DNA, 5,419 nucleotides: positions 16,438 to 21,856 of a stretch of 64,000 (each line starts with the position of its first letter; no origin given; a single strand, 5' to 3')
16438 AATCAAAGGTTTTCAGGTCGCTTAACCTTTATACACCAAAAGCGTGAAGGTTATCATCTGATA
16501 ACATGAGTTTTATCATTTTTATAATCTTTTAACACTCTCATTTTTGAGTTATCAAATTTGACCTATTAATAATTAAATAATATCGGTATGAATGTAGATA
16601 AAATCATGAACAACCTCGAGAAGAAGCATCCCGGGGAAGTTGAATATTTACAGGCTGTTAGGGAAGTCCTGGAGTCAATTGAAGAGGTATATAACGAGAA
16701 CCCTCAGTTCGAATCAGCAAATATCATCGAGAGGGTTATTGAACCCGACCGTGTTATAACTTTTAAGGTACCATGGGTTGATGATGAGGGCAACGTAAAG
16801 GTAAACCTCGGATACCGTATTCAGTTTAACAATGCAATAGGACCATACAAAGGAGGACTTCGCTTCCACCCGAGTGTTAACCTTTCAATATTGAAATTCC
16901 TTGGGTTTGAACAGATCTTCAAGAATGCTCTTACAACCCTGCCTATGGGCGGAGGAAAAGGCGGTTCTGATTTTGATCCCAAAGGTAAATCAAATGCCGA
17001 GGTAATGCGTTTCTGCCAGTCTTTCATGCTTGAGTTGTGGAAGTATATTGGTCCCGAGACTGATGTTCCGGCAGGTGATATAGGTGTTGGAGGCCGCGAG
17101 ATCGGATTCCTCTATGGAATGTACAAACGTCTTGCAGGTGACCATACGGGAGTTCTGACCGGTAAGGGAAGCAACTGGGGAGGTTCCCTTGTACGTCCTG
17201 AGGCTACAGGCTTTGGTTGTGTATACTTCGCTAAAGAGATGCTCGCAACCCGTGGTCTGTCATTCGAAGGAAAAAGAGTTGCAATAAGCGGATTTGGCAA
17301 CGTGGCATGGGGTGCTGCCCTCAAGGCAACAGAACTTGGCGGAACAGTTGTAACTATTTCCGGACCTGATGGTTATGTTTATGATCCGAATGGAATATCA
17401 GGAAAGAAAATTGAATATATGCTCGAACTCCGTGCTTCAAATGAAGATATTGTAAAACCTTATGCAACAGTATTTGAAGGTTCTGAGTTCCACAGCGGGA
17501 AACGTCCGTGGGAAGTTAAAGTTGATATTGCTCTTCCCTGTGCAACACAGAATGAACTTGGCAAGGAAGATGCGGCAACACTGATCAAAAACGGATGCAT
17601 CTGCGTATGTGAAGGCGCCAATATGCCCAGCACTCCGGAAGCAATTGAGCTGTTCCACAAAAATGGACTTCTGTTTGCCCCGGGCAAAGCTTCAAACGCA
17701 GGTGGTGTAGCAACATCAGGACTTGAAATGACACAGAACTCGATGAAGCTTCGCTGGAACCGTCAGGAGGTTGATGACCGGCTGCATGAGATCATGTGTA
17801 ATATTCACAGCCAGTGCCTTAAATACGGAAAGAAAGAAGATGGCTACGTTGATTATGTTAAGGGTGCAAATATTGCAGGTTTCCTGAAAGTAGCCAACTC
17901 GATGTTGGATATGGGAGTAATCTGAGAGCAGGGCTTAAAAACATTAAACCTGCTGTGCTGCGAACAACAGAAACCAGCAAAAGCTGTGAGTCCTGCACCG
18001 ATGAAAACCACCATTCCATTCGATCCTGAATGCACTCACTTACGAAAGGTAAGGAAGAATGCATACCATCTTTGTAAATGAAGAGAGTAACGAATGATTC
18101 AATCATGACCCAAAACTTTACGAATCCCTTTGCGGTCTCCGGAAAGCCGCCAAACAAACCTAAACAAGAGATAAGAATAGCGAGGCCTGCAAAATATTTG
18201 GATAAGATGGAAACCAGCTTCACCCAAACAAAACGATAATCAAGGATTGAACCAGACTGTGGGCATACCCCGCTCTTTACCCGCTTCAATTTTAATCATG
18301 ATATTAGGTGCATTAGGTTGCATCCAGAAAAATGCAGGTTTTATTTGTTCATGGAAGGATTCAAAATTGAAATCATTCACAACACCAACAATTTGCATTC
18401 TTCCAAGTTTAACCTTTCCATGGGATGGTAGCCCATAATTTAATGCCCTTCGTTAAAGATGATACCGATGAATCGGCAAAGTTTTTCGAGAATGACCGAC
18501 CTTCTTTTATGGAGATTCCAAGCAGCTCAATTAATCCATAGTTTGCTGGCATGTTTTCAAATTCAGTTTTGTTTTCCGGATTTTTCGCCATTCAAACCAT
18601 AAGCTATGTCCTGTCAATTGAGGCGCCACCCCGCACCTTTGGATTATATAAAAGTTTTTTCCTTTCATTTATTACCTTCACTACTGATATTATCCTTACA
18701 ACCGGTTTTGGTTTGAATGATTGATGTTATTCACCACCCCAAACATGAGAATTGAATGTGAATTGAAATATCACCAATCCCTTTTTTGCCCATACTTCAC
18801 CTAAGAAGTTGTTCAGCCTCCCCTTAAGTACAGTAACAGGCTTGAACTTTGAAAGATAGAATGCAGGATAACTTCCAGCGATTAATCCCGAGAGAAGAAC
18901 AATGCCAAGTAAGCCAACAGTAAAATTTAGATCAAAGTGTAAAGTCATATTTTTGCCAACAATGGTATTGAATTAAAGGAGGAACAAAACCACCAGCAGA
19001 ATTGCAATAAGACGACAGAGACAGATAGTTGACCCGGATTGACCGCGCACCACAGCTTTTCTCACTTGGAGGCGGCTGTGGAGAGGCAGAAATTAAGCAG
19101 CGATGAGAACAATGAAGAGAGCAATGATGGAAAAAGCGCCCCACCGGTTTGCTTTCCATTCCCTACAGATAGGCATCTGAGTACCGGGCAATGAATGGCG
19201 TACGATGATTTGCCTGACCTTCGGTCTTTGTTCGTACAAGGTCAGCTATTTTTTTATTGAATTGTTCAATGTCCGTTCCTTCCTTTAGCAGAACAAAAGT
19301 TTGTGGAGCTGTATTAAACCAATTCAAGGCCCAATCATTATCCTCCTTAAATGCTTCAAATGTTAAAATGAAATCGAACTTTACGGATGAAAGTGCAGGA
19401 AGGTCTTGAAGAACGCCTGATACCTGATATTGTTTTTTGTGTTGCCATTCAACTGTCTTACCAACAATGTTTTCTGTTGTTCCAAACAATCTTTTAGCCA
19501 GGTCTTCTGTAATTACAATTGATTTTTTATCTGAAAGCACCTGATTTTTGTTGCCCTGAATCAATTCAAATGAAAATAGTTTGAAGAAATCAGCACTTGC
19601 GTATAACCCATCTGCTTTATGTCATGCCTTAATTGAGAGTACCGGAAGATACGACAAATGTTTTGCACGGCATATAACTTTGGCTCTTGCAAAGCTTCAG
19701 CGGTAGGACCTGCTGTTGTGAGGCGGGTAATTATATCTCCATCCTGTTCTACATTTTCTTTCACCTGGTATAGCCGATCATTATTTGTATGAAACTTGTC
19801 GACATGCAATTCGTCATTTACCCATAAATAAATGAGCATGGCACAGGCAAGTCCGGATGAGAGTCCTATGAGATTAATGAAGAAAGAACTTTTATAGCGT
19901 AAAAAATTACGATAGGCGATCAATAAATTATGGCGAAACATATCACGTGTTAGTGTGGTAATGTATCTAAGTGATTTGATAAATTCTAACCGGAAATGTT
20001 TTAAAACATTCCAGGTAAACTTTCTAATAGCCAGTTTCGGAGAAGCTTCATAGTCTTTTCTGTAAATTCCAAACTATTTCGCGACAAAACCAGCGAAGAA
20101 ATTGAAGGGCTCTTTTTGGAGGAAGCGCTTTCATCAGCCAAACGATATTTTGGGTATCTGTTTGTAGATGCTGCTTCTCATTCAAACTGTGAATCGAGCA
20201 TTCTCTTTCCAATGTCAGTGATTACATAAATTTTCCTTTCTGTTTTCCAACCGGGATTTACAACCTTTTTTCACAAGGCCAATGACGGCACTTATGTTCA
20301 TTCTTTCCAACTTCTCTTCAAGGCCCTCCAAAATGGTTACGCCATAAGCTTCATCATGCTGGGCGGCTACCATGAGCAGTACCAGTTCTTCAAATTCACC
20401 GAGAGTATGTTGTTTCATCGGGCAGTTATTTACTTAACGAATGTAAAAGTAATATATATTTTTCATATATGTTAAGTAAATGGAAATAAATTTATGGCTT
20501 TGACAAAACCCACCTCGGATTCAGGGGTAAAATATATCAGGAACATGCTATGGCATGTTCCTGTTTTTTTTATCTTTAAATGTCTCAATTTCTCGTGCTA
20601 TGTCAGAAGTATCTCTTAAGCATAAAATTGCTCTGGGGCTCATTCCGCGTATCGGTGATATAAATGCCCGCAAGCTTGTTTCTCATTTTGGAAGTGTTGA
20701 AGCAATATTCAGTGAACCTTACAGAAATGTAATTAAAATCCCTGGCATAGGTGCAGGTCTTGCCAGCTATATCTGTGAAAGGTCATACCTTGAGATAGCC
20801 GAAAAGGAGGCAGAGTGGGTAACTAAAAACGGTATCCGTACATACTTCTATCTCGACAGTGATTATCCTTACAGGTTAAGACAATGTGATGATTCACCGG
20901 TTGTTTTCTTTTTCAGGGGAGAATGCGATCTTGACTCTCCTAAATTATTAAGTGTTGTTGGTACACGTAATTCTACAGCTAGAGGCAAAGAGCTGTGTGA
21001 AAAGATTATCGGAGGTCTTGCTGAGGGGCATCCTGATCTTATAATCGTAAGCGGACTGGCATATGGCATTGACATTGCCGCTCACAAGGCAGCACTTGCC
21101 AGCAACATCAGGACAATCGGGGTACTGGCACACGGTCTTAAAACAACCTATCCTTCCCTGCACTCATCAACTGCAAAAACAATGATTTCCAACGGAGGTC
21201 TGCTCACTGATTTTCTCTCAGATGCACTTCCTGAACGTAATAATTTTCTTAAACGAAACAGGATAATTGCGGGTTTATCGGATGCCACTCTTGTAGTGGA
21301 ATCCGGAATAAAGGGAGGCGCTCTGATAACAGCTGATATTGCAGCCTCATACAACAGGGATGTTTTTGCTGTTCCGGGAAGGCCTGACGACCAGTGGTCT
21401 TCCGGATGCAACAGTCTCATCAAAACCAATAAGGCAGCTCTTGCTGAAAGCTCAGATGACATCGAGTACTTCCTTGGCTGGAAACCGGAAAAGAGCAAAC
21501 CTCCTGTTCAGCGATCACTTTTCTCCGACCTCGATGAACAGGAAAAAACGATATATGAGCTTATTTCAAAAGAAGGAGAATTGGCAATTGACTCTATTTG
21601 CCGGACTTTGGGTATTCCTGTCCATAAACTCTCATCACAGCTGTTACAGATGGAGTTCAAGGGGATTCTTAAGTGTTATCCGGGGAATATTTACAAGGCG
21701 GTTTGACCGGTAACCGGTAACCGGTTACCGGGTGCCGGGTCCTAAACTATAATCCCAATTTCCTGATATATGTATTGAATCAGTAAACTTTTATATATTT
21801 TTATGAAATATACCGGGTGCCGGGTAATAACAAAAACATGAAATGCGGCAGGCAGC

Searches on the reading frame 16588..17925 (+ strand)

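Call 77: search_protein_families(library=pfam, proteins=[window:16588-17925:+], max_evalue=0.0001)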
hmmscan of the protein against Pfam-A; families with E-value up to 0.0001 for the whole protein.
window:16588-17925:+ (445 aa): 2 families
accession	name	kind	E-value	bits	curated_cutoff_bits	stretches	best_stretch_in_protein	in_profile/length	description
PF00208.27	ELFV_dehydrog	-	6.4e-88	295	23.4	1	198-443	1-241/241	Glutamate/Leucine/Phenylalanine/Valine dehydrogenase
PF02812.23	ELFV_dehydrog_N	-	1.9e-51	173.6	25.3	1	53-180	1-128/129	Glu/Leu/Phe/Val dehydrogenase, dimerisation domain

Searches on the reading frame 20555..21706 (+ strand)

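Call 77: search_protein_families(library=pfam, proteins=[window:20555-21706:+], max_evalue=0.0001)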
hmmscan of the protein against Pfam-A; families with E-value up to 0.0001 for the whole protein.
window:20555-21706:+ (383 aa): 3 families
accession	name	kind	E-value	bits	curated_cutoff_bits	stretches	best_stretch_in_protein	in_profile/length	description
PF02481.21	DNA_processg_A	-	1.1e-68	231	29.6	1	89-296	2-210/212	DNA recombination-mediator protein A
PF17782.7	DprA_WH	-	2.4e-07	31.1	22.9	1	325-378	9-61/61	DprA winged helix domain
PF12826.13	HHH_2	-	1.9e-06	28.4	27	1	26-74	5-52/64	Helix-hairpin-helix motif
